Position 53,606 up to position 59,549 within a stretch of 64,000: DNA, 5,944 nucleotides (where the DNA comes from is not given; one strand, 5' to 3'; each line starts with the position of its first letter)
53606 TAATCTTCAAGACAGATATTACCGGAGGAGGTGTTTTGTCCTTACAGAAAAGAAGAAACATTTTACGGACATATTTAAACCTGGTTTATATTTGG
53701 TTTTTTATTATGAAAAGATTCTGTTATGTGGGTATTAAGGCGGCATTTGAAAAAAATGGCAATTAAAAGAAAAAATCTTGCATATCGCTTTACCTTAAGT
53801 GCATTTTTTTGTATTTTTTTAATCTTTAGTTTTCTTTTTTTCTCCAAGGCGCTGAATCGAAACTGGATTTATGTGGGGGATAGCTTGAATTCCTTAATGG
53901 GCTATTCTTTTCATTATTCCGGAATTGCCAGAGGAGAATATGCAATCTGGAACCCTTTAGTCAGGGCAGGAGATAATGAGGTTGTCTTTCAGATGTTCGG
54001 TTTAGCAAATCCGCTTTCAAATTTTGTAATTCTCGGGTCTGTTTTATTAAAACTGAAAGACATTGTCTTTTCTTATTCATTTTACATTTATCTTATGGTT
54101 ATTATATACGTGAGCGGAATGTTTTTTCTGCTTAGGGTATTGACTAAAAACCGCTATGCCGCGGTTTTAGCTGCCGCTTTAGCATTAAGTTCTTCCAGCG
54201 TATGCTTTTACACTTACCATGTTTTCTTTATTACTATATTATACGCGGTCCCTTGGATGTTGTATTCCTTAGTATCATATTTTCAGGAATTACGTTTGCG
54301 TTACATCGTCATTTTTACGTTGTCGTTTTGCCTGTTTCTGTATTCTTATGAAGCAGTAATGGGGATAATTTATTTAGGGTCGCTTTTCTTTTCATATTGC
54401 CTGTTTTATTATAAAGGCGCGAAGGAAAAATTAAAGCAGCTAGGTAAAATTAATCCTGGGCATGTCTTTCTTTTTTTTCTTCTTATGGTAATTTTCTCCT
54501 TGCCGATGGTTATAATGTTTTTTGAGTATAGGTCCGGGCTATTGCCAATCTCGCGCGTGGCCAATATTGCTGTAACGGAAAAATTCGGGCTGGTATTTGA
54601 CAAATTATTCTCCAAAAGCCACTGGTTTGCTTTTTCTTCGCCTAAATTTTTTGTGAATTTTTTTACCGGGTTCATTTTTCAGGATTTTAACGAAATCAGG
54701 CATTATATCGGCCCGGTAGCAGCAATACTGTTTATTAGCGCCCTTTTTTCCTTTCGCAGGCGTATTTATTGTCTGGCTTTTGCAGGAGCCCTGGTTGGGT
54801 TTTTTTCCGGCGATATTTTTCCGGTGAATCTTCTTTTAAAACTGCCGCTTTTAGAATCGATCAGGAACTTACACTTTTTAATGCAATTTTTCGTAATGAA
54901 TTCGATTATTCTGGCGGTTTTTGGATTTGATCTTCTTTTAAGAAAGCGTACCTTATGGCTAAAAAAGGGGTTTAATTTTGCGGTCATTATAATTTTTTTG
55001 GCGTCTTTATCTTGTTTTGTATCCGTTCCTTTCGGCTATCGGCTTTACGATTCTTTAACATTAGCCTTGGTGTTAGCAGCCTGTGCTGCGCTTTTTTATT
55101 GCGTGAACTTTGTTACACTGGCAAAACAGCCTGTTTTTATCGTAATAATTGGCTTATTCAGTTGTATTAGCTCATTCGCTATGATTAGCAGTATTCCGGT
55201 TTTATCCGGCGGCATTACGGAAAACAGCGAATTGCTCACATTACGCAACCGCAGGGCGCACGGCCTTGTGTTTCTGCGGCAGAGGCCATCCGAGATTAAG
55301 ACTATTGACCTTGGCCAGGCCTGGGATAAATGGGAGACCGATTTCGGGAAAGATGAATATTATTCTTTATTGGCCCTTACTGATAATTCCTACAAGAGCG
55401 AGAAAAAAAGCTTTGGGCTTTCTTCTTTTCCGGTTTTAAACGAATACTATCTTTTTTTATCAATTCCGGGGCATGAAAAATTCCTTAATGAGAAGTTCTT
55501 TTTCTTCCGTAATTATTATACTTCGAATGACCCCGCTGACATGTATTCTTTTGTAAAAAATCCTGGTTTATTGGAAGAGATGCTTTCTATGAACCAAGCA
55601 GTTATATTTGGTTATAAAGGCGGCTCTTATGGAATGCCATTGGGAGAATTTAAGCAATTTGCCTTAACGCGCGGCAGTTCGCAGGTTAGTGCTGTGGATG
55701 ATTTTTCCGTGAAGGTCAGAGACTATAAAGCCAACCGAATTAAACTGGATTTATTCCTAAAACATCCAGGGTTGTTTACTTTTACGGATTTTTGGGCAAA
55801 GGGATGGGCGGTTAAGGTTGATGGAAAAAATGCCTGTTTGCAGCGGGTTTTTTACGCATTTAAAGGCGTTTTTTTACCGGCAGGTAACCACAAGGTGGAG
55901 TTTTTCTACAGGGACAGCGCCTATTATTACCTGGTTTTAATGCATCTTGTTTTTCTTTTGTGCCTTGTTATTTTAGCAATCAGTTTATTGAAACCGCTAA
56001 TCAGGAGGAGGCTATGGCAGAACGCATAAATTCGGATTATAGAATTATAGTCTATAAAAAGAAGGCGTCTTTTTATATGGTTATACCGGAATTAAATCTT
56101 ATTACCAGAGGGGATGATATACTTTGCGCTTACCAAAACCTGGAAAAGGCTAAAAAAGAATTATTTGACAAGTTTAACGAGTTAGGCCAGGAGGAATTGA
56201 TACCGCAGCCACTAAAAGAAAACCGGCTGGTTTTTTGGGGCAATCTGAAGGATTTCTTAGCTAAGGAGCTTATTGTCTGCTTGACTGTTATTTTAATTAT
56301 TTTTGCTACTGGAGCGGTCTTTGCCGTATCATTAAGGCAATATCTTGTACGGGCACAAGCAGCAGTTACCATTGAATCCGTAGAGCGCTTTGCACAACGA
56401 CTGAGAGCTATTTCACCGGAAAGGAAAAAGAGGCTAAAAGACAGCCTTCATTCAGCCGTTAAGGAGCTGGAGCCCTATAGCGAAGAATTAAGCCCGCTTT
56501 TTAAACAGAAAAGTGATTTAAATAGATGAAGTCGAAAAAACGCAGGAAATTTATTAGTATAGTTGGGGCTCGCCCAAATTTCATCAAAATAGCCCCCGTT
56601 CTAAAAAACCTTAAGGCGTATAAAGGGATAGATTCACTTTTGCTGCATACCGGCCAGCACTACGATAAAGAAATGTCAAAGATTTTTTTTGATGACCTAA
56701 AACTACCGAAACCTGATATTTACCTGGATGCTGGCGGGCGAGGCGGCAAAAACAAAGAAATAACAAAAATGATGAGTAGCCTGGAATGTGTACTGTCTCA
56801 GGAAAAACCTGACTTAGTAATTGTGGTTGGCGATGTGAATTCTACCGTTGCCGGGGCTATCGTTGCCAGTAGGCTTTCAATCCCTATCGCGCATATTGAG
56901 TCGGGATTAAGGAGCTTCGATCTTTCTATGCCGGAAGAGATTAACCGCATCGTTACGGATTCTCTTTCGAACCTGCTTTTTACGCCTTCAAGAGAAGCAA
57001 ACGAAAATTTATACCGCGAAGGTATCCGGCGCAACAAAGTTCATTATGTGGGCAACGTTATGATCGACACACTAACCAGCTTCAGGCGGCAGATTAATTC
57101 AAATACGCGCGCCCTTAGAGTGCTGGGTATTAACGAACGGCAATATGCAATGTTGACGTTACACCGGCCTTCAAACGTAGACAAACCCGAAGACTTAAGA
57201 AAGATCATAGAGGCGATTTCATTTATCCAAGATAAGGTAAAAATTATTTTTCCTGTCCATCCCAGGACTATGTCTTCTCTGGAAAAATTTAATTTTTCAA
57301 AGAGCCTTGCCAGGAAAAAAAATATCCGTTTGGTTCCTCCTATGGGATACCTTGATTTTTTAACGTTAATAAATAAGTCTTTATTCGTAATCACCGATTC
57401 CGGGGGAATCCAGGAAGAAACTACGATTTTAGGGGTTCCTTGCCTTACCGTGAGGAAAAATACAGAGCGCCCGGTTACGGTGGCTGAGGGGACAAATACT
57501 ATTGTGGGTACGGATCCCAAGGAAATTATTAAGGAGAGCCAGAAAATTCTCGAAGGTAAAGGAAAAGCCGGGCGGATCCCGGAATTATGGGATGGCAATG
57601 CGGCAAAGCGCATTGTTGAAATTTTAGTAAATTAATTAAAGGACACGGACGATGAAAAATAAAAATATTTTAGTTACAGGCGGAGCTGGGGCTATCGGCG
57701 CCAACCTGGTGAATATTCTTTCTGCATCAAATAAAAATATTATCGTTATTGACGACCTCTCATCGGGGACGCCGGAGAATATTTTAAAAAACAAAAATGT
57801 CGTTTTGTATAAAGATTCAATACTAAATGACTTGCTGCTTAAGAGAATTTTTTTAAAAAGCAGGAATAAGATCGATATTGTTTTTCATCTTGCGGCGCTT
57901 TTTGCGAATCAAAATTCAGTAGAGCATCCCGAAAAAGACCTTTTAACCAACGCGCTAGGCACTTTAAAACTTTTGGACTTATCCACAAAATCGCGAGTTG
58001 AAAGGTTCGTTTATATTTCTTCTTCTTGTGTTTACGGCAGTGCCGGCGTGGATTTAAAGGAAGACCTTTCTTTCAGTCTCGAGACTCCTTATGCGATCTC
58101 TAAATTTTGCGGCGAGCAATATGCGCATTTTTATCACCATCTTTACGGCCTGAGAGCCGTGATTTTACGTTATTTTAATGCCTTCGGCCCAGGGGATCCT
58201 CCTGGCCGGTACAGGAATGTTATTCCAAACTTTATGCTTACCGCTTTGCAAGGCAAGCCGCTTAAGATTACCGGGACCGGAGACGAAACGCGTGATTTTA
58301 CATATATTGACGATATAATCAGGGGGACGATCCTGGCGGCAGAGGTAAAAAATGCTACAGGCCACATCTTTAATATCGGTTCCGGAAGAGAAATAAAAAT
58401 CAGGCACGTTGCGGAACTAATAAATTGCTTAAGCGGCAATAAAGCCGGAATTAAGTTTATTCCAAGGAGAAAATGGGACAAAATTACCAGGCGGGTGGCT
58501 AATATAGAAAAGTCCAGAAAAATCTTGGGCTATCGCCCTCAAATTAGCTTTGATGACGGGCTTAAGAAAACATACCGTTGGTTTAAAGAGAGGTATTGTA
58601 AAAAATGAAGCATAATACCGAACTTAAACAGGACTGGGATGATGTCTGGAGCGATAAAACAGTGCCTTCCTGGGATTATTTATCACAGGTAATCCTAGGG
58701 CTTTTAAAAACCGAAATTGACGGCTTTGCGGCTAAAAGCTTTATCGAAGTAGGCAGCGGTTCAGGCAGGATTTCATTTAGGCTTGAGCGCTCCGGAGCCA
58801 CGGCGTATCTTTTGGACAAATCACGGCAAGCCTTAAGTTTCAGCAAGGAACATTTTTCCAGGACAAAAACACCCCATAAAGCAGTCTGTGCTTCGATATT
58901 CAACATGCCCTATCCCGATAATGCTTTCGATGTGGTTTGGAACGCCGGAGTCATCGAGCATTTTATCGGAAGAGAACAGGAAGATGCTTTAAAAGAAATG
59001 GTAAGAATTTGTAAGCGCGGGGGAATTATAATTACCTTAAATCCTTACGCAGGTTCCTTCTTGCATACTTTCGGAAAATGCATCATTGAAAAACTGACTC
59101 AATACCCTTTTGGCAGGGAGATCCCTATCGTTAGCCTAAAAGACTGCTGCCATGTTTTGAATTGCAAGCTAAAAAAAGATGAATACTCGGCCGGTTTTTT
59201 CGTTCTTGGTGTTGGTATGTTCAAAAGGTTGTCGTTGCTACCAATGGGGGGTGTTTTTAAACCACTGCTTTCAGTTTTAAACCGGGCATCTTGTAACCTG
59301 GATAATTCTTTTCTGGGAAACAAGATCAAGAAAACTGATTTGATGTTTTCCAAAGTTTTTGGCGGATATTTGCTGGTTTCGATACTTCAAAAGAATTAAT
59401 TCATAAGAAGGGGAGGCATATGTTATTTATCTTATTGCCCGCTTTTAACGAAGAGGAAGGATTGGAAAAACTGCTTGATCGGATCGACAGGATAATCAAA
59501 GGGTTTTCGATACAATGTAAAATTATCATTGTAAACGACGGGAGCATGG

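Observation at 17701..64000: About 46 kb, 43-gene, single-strand translationally coupled glycan super-operon behind one promoter and one EPS-type MarR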

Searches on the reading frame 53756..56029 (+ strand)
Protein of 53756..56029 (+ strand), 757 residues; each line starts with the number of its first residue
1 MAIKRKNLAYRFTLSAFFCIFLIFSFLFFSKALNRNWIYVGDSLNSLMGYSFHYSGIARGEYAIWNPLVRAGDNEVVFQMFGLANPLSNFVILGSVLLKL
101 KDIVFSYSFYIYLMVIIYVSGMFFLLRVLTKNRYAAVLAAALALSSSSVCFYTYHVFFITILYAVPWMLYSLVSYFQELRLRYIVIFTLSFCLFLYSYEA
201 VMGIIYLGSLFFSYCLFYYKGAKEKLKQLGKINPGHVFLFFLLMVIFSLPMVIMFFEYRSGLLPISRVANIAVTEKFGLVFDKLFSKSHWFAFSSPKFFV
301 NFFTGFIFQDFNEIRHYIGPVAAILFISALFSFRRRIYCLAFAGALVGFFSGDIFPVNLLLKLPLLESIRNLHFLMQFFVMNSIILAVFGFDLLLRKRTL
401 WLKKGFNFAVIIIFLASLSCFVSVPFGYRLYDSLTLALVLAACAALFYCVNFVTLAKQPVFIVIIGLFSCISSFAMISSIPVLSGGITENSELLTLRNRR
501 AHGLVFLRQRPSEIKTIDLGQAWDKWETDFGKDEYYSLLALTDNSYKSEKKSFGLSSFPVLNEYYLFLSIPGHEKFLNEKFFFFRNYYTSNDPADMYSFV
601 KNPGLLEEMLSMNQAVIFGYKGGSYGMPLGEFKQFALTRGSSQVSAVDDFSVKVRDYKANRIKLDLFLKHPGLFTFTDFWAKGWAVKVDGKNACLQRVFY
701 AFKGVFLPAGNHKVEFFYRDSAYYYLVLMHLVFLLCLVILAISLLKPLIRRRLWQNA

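Call 7: search_protein_families(library=pfam, proteins=[window:53756-56029:+], max_evalue=0.001)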
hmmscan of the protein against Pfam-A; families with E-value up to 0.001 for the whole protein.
window:53756-56029:+ (757 aa): 1 family
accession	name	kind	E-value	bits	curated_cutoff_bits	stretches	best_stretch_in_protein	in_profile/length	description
PF09586.16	YfhO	-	1e-08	34.5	28.5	1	622-726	726-831/835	Bacterial membrane protein YfhO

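Call 13: search_protein_families(library=ncbifam, proteins=[window:53756-56029:+], max_evalue=0.001)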
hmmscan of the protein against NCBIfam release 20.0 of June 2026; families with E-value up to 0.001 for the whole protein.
window:53756-56029:+ (757 aa): 0 families

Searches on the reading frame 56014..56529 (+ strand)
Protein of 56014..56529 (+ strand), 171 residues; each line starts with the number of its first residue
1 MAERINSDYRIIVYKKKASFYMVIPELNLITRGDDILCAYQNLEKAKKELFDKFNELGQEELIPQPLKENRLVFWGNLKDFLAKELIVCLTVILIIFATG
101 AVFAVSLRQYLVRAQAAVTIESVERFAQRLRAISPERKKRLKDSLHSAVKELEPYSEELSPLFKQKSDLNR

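Call 7: search_protein_families(library=pfam, proteins=[window:56014-56529:+], max_evalue=0.001)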
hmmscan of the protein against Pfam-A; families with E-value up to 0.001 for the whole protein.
window:56014-56529:+ (171 aa): 0 families

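Call 13: search_protein_families(library=ncbifam, proteins=[window:56014-56529:+], max_evalue=0.001)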
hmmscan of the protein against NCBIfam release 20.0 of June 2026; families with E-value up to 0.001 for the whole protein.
window:56014-56529:+ (171 aa): 0 families

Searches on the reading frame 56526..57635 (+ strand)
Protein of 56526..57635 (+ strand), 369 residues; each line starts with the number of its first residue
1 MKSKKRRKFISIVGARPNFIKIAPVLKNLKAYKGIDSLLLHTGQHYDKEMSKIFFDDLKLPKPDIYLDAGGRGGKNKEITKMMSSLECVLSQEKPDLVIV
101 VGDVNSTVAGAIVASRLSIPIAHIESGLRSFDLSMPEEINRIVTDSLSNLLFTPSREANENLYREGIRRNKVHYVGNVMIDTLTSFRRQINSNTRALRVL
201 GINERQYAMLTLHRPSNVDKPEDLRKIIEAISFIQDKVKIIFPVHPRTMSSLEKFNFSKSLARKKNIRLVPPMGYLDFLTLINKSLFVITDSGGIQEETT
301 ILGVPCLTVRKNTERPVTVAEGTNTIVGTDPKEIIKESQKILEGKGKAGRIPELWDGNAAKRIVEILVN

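Call 7: search_protein_families(library=pfam, proteins=[window:56526-57635:+], max_evalue=0.001)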
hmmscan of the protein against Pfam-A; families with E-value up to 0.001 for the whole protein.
window:56526-57635:+ (369 aa): 3 families
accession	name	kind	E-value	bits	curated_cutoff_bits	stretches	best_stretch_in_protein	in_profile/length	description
PF02350.25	Epimerase_2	-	7e-110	367.6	30.6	1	28-367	2-346/347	UDP-N-acetylglucosamine 2-epimerase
PF04007.18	DUF354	-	1.2e-05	25.1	22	1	137-345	116-323/349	Protein of unknown function (DUF354)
PF02684.21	LpxB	-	0.00026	20.4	22.6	1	171-307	154-284/374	Lipid-A-disaccharide synthetase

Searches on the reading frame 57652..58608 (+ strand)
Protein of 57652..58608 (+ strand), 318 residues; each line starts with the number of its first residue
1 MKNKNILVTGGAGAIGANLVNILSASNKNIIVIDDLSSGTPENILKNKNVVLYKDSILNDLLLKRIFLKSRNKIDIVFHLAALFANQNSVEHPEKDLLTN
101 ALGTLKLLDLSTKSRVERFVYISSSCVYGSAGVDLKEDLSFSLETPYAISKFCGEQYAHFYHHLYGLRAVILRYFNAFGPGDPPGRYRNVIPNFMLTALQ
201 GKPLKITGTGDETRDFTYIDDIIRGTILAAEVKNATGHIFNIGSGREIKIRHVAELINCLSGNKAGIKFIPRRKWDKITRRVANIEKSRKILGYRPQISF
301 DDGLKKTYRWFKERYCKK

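Call 7: search_protein_families(library=pfam, proteins=[window:57652-58608:+], max_evalue=0.001)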
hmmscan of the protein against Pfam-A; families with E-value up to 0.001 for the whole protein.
window:57652-58608:+ (318 aa): 6 families
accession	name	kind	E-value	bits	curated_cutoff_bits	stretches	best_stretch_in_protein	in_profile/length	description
PF01370.27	Epimerase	-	9.6e-57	192.6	20.9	1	6-243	1-240/240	NAD dependent epimerase/dehydratase family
PF16363.11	GDP_Man_Dehyd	-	6.2e-48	164.4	27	1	7-307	1-332/332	GDP-mannose 4,6 dehydratase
PF02719.21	Polysacc_synt_2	-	3.5e-15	56.4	20.2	1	6-124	1-128/293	Polysaccharide biosynthesis protein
PF01073.25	3Beta_HSD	-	4.3e-13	49.4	22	1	7-231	1-230/280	3-beta hydroxysteroid dehydrogenase/isomerase family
PF07993.18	NAD_binding_4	-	2.9e-11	43.5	20.1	1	71-189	86-218/258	Male sterility protein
PF04321.23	RmlD_sub_bind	-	2e-08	34.1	27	1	5-235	2-202/287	RmlD substrate binding domain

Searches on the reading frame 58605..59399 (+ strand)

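Call 7: search_protein_families(library=pfam, proteins=[window:58605-59399:+], max_evalue=0.001)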
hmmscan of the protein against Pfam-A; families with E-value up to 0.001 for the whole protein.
window:58605-59399:+ (264 aa): 7 families
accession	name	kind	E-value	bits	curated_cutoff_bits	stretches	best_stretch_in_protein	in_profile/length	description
PF08241.18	Methyltransf_11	-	8.2e-20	71.7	21.2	1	48-143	2-94/95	Methyltransferase domain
PF13649.12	Methyltransf_25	-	2e-15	57.7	27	1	47-140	2-97/97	Methyltransferase domain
PF13847.12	Methyltransf_31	-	3.3e-12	46.7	27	1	43-148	4-113/145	Methyltransferase domain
PF08242.18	Methyltransf_12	-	6.2e-11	43.3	30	1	47-142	1-98/98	Methyltransferase domain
PF01209.24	Ubie_methyltran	-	7.8e-06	25.8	20.1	1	43-146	48-153/233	ubiE/COQ5 methyltransferase family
PF13489.12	Methyltransf_23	-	4.8e-05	23.6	27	1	40-143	20-115/164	Methyltransferase domain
PF05175.20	MTS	-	0.00043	20.4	23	1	23-111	16-102/170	Methyltransferase small domain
